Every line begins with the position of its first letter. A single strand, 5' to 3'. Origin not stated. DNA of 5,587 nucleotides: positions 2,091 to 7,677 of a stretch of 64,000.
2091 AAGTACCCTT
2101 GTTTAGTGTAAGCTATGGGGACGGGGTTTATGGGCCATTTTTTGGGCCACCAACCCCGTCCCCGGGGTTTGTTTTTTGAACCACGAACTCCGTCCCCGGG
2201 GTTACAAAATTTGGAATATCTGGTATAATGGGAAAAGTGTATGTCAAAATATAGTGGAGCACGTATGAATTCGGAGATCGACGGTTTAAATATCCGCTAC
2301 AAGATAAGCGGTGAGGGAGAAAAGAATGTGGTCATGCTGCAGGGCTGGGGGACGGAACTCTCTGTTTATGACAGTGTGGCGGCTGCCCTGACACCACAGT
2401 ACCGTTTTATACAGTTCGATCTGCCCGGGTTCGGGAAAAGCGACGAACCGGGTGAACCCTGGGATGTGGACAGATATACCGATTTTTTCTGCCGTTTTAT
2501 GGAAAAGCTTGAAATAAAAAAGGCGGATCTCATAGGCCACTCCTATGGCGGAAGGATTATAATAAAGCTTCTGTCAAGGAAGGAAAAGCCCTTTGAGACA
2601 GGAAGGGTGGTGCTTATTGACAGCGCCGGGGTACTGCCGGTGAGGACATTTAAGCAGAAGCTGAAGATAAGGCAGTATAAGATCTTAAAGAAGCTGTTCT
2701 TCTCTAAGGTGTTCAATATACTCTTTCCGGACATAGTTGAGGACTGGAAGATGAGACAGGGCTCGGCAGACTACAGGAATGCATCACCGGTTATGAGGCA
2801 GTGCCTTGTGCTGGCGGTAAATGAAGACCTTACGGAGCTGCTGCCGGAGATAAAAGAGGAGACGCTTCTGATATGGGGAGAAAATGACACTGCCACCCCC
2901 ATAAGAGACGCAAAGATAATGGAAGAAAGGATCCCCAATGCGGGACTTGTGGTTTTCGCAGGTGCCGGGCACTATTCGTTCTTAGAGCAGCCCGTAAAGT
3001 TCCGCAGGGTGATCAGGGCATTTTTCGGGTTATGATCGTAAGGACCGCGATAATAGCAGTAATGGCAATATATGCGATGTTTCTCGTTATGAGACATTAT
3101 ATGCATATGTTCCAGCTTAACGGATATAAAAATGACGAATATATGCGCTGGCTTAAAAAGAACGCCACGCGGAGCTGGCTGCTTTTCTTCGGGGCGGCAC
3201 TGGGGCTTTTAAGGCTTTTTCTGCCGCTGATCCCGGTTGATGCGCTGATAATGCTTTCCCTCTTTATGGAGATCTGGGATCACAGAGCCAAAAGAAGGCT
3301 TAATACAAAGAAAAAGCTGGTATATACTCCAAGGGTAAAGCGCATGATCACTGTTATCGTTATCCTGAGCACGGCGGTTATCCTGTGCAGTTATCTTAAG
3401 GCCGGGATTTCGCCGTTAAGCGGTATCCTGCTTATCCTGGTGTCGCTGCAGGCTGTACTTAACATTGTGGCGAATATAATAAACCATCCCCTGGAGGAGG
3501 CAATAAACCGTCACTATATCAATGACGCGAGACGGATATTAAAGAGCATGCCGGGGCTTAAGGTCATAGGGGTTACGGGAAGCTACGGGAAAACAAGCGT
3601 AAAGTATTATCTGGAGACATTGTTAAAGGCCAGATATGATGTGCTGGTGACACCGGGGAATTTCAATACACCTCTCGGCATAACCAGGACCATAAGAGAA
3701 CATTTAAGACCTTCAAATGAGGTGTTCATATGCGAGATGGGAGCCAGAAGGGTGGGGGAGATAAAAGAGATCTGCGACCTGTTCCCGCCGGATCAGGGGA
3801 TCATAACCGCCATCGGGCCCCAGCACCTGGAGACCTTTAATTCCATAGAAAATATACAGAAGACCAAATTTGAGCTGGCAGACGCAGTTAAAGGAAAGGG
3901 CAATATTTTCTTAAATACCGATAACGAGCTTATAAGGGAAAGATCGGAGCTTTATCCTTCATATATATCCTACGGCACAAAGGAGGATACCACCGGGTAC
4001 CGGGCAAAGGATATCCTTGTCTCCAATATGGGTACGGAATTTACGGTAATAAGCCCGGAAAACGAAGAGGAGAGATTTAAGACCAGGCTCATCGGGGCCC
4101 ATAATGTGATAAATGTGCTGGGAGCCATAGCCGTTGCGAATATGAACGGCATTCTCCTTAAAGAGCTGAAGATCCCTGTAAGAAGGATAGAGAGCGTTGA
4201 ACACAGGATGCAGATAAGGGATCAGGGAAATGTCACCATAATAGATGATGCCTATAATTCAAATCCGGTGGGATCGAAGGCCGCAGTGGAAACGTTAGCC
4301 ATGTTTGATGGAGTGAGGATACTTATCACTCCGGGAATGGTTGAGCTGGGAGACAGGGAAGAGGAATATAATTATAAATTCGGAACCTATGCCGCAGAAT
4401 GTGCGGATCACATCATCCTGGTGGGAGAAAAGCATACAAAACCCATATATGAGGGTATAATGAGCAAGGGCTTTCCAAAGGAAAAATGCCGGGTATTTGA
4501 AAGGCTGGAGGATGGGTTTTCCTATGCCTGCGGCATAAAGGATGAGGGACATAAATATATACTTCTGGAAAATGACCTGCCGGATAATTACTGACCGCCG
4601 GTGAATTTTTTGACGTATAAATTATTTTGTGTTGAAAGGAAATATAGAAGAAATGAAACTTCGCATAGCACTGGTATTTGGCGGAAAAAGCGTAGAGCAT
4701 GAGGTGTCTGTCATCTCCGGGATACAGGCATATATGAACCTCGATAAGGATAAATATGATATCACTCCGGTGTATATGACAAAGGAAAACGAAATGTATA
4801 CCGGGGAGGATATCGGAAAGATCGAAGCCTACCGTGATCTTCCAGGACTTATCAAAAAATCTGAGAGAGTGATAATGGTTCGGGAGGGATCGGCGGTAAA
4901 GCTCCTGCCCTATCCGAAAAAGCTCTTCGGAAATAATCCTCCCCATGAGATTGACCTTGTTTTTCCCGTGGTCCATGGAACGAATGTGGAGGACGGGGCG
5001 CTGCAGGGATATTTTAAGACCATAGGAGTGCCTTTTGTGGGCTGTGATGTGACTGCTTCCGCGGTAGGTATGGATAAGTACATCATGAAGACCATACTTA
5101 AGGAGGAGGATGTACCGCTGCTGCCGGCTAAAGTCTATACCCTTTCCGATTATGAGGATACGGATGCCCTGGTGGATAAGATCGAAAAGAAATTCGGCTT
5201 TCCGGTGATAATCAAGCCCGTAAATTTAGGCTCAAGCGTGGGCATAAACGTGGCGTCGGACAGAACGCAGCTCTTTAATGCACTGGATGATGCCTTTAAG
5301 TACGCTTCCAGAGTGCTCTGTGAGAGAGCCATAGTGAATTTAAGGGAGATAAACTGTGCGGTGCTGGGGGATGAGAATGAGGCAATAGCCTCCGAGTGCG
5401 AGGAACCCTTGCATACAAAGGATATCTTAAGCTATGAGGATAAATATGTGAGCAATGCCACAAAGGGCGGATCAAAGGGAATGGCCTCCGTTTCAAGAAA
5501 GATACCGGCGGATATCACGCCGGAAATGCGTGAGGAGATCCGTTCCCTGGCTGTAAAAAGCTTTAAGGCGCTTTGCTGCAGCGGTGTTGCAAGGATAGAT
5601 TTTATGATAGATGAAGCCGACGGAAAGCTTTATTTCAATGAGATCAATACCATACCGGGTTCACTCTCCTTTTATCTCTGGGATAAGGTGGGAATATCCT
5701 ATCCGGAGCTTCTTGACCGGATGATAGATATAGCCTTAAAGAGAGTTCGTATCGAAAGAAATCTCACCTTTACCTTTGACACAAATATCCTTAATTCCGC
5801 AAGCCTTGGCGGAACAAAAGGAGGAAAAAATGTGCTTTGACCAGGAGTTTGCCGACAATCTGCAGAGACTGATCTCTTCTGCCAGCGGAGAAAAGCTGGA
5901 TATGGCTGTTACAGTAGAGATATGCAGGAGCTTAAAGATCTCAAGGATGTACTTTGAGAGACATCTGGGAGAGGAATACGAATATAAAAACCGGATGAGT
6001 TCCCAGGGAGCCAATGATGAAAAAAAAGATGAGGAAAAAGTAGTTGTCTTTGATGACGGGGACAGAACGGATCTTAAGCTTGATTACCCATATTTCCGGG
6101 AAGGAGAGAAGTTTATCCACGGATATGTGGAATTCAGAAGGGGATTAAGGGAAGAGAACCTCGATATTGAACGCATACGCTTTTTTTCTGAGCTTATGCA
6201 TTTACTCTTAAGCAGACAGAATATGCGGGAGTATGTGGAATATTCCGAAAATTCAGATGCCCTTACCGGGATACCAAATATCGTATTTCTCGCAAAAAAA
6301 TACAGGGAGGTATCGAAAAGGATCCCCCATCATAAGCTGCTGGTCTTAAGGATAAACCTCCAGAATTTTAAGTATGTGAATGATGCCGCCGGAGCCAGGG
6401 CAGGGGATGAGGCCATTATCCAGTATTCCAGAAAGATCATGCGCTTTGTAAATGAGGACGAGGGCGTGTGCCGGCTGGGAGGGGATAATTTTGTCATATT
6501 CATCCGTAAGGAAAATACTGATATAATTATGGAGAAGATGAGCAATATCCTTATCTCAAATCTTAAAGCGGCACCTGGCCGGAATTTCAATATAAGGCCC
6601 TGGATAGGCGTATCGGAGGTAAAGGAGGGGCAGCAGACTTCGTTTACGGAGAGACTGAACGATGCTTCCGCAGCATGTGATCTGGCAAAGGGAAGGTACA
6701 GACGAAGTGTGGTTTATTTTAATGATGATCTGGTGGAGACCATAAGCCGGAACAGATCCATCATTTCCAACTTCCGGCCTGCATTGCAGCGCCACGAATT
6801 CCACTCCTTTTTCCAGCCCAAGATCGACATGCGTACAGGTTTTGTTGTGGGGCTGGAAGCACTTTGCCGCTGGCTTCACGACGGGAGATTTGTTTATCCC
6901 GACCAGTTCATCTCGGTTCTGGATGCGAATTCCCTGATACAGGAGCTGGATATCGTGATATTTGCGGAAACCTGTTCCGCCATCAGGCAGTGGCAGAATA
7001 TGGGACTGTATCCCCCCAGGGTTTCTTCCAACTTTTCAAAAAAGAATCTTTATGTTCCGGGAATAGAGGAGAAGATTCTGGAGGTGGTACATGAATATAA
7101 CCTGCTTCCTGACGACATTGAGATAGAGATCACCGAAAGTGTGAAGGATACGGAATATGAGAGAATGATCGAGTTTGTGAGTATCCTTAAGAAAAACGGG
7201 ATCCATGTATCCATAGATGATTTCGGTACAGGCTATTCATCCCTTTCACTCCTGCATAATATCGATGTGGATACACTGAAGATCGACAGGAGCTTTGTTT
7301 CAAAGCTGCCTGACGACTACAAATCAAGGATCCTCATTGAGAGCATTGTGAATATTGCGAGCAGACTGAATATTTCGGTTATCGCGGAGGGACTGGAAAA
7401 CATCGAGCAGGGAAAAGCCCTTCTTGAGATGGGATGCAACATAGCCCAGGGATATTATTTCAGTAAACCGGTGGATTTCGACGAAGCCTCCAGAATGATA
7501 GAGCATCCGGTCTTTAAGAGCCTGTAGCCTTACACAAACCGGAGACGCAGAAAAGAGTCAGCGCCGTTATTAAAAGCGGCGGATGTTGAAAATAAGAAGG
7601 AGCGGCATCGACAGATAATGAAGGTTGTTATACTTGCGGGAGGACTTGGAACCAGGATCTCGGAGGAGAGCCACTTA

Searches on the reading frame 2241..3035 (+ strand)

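Call 60: search_protein_families(library=pfam, proteins=[window:2241-3035:+], max_evalue=0.0001)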
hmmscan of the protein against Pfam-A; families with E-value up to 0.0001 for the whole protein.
window:2241-3035:+ (264 aa): 5 families
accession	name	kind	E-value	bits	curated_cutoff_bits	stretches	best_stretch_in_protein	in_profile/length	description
PF00561.26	Abhydrolase_1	-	1.2e-24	87.8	25.8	1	29-251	2-245/245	alpha/beta hydrolase fold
PF12697.13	Abhydrolase_6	-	1.6e-19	71.9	26.3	1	30-255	1-215/217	Alpha/beta hydrolase family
PF12146.15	Hydrolase_4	-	3.3e-12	46.7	27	1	27-250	4-238/239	Serine aminopeptidase, S33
PF08386.16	Abhydrolase_4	-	1e-05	26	21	1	205-249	34-78/103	TAP-like protein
PF06342.18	DUF1057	-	8.9e-05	22.1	21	0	54-247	63-246/297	Alpha/beta hydrolase of unknown function (DUF1057)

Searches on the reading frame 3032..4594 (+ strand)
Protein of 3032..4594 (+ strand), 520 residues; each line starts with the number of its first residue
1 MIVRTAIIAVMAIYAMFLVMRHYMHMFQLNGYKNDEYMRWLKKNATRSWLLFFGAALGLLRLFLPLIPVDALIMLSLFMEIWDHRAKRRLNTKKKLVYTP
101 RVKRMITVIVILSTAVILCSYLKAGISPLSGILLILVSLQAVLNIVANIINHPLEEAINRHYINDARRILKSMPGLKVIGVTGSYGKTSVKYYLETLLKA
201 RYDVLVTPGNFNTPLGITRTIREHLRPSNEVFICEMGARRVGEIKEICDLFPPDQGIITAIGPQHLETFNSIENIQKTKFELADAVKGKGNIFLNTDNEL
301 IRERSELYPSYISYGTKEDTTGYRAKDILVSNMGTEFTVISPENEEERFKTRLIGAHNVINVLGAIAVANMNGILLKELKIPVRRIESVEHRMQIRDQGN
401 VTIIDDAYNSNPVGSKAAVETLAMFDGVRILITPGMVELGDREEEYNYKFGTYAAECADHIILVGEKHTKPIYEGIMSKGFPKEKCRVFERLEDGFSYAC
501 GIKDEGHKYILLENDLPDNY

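Call 60: search_protein_families(library=pfam, proteins=[window:3032-4594:+], max_evalue=0.0001)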
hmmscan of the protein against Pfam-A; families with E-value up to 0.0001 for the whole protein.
window:3032-4594:+ (520 aa): 2 families
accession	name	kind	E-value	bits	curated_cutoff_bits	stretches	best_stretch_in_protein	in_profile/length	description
PF08245.18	Mur_ligase_M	-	8.6e-42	143.8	24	1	181-369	1-200/200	Mur ligase middle domain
PF02875.26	Mur_ligase_C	-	8.4e-12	46.5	28.4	1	391-502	1-114/127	Mur ligase, glutamate ligase domain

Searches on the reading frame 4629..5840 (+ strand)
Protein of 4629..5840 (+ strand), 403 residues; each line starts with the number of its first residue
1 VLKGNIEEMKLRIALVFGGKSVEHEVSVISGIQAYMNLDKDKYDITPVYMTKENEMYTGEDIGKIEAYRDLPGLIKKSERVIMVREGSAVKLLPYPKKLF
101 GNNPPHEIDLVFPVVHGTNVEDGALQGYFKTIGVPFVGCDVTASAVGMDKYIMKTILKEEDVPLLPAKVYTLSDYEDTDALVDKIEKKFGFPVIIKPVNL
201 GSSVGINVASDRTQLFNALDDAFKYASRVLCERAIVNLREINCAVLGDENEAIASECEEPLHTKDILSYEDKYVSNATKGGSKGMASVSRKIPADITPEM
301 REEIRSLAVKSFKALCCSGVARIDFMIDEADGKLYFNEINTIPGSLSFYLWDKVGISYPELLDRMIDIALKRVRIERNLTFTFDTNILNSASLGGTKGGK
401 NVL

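Call 60: search_protein_families(library=pfam, proteins=[window:4629-5840:+], max_evalue=0.0001)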
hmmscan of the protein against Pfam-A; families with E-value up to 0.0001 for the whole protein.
window:4629-5840:+ (403 aa): 5 families
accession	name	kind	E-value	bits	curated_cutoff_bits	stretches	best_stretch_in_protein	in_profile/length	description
PF07478.18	Dala_Dala_lig_C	-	9.7e-48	162.8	24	1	157-366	2-203/204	D-ala D-ala ligase C-terminus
PF01820.27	Dala_Dala_lig_N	-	1.5e-29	103.4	34.6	1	12-139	1-121/121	D-ala D-ala ligase N-terminus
PF02786.22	CPSase_L_D2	-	4.2e-15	56.3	19.8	1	149-266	1-124/211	Carbamoyl-phosphate synthase L chain, ATP binding domain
PF02222.28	ATP-grasp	-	2e-05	24.7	27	0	179-339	19-159/179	ATP-grasp domain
PF08443.16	RimK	-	5.5e-05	23.3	21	0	167-345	19-169/188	RimK-like ATP-grasp domain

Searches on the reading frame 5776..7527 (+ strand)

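Call 60: search_protein_families(library=pfam, proteins=[window:5776-7527:+], max_evalue=0.0001)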
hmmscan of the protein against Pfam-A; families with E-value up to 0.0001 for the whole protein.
window:5776-7527:+ (583 aa): 2 families
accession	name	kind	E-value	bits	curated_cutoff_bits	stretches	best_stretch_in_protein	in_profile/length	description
PF00563.25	EAL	-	2.3e-64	217.4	31.3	1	332-565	3-236/236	EAL domain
PF00990.26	GGDEF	-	9.1e-21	74.7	23.8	1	159-307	2-157/161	Diguanylate cyclase, GGDEF domain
